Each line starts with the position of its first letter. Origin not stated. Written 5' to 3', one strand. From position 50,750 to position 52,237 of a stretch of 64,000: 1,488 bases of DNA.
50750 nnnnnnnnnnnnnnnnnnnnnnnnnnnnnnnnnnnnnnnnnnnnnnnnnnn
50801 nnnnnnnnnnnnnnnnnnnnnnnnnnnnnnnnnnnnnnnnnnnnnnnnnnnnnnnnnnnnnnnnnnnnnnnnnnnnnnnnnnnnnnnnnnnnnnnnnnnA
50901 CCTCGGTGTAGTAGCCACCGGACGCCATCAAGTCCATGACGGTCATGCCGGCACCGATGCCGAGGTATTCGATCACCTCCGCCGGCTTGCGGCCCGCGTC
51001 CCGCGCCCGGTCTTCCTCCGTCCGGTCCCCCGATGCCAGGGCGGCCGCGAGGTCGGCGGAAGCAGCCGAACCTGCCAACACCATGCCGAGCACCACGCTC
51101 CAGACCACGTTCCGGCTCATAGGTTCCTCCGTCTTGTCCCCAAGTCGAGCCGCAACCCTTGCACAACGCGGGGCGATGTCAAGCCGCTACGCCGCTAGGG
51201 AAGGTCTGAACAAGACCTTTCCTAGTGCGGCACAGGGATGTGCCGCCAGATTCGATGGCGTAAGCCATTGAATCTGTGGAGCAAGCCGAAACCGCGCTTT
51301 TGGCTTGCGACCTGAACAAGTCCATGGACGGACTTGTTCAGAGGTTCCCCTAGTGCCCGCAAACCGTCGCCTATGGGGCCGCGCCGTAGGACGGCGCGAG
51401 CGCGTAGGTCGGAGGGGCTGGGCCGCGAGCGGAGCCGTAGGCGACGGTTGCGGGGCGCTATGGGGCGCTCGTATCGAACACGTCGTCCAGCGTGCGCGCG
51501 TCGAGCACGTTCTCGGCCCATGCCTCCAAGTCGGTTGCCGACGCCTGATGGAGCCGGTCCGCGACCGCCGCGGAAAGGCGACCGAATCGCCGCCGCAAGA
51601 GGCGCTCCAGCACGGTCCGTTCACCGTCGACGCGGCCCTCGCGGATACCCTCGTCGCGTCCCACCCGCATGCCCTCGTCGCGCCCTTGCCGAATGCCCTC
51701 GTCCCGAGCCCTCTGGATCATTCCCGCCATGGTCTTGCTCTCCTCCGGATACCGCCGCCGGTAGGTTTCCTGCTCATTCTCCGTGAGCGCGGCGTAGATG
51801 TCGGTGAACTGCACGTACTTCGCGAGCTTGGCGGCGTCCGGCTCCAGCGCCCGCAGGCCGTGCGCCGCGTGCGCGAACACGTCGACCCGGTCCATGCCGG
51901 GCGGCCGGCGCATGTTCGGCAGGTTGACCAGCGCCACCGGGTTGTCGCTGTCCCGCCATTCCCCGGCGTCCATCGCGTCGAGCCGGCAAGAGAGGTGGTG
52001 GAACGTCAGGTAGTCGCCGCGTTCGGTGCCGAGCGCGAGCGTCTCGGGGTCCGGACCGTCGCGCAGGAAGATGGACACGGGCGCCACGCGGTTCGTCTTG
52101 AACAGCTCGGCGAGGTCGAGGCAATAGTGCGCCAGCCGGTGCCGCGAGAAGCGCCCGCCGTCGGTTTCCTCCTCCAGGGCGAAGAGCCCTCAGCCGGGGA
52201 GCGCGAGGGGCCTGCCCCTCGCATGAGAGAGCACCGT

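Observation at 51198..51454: Six near-perfect hairpins packed back to back in an intergenic gap, all favouring the plus strand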

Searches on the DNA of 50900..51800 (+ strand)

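Call 6: search_rna_families(source=window, start=50900, end=51800, threshold=evalue, max_evalue=10)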
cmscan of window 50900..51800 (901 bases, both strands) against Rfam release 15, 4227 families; matches with E-value up to 10: 5.
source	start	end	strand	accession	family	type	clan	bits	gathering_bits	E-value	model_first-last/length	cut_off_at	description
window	51183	51236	-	RF04280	mir-890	Gene; miRNA;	CL00136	16.3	56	2.1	1-74/74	no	mir-890 microRNA precursor family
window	51010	51057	+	RF01940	hvt-mir-H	Gene; miRNA;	-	16.2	96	2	1-64/64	no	hvt-mir-H9 microRNA precursor family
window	51202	51244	+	RF04320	RsmV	Gene; sRNA;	CL00106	14.4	100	0.12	135-177/196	no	RsmV RNA family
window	51752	51766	-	RF01149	sR10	Gene; snRNA; snoRNA; CD-box;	-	13.9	45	0.88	40-54/54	no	Small nucleolar RNA sR10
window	51247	51276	+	RF02225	sX6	Gene; sRNA;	-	10.5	40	3.5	293-322/342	no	Proteobacterial sRNA sX6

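Call 17: search_dna_similar(query=window:51150-51500:+, collection=plasmids, mode=distant, max_evalue=0.001, max_rows=40)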
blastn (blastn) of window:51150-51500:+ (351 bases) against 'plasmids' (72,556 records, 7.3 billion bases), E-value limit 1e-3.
No match.

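Call 71: build_rna_model(alignment_id=A3, structure=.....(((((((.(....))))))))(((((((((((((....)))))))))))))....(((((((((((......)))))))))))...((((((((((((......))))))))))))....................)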
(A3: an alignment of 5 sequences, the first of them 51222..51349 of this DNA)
Model R1 built from alignment A3 (5 sequences, 141 columns); structure: as given.
model positions 128; base pairs 44; branch points 3; effective number of sequences 0.72; information 0.589 bits per position. Calibrated on 0.2 Mb of random sequence (short: E-values are rough).
structure used (alignment columns):
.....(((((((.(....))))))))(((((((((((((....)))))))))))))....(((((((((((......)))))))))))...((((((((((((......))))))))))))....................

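Call 72: search_with_rna_model(model_id=R1, sources=[window, L114, L115, L116, L117, L118, L119, L120, L121, L006, L007, L019, L034, L106, L012, L111, L045, L085, L057, L070, L083, L107, L095, L011], max_evalue=10)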
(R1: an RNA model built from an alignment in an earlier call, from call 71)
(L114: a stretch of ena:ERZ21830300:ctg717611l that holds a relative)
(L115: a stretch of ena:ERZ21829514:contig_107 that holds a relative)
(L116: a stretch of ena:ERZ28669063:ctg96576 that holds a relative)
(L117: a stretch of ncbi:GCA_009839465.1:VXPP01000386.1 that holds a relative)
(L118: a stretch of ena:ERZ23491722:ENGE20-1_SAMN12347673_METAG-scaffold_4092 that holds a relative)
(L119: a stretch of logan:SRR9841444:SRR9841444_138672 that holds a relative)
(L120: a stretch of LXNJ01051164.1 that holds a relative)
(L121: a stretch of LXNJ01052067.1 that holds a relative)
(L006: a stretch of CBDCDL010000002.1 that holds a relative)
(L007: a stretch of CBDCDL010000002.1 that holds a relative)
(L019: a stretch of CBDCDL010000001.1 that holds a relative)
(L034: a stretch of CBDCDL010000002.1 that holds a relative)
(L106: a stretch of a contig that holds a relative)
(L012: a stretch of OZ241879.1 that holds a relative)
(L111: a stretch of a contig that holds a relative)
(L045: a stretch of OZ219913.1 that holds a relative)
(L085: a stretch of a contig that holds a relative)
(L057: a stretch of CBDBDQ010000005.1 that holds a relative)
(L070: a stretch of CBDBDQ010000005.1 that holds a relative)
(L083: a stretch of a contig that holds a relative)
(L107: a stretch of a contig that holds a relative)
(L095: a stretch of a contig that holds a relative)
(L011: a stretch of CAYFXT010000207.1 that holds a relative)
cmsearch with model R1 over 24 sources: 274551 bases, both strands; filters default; matches with E-value up to 10: 30.
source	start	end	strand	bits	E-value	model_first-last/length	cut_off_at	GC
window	51222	51349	+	155.4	3.6e-39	1-128/128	no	0.56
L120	1076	1202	+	151.7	3.4e-38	1-128/128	no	0.54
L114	9587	9714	-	150.8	6e-38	1-128/128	no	0.56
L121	892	1018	+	136.9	2.9e-34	1-128/128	no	0.6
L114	9636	9759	+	38.2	4.1e-08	1-128/128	no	0.57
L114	9778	9877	+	29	1.1e-05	1-128/128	no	0.53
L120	1157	1261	-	26.4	5.2e-05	1-128/128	no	0.63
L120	1050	1139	-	24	0.00023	1-128/128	no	0.54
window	51198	51285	-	22.3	0.00067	1-128/128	no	0.55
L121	917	946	-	21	0.0015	26-55/128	no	0.47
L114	9595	9624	+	18.6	0.0061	91-120/128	no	0.5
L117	6573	6684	+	16.6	0.022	1-128/128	no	0.62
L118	6572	6683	+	16.6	0.022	1-128/128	no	0.62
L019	5965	6107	+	14.2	0.093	1-128/128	no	0.71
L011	5169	5282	-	13.5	0.14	1-128/128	no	0.7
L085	1671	1782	-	12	0.35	1-128/128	no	0.76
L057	6758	6851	-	11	0.64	1-128/128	no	0.74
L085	3446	3533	-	10.7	0.79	1-128/128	no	0.68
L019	7933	8000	+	10.7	0.79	1-62/128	3'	0.71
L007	3828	3953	+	10.4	0.91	1-128/128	no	0.7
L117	12184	12313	-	9.9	1.3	1-128/128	no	0.68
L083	847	943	-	9.4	1.7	1-128/128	no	0.71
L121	981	1012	-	8.7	2.5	89-120/128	no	0.69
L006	5100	5220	-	8.7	2.7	1-128/128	no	0.7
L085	6460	6576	-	8.6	2.8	1-128/128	no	0.7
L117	1823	1855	-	7.2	6.5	89-120/128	no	0.79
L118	1822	1854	-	7.2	6.5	89-120/128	no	0.79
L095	5675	5706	-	7.2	6.7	91-120/128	no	0.78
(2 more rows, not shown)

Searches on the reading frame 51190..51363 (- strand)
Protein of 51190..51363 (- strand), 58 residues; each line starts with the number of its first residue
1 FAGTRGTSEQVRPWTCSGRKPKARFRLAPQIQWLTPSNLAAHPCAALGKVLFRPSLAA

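Call 56: find_homologous_proteins(query=window:51190-51363:-, max_evalue=10)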
Query seq(58 aa): no candidate shares three 5-residue words with the query. No homologue found.

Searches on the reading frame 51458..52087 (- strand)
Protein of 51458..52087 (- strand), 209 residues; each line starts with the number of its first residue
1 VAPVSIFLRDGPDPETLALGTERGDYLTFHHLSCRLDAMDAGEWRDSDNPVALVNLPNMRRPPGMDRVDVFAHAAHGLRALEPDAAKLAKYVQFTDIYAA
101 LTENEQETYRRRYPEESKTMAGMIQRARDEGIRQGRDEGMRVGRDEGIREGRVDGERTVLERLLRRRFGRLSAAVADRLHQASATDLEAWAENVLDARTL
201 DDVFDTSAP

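Call 11: search_protein_families(library=pfam, proteins=[window:51458-52087:-], max_evalue=0.01)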
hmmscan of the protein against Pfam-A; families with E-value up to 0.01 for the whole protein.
window:51458-52087:- (209 aa): 2 families
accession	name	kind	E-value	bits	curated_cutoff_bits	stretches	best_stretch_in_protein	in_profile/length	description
PF14261.11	DUF4351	-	1.8e-09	38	25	1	150-203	2-55/59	Domain of unknown function (DUF4351)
PF04216.18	FdhE_N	-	0.00028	21.6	28.7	1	66-198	8-130/167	FdhE, N-terminal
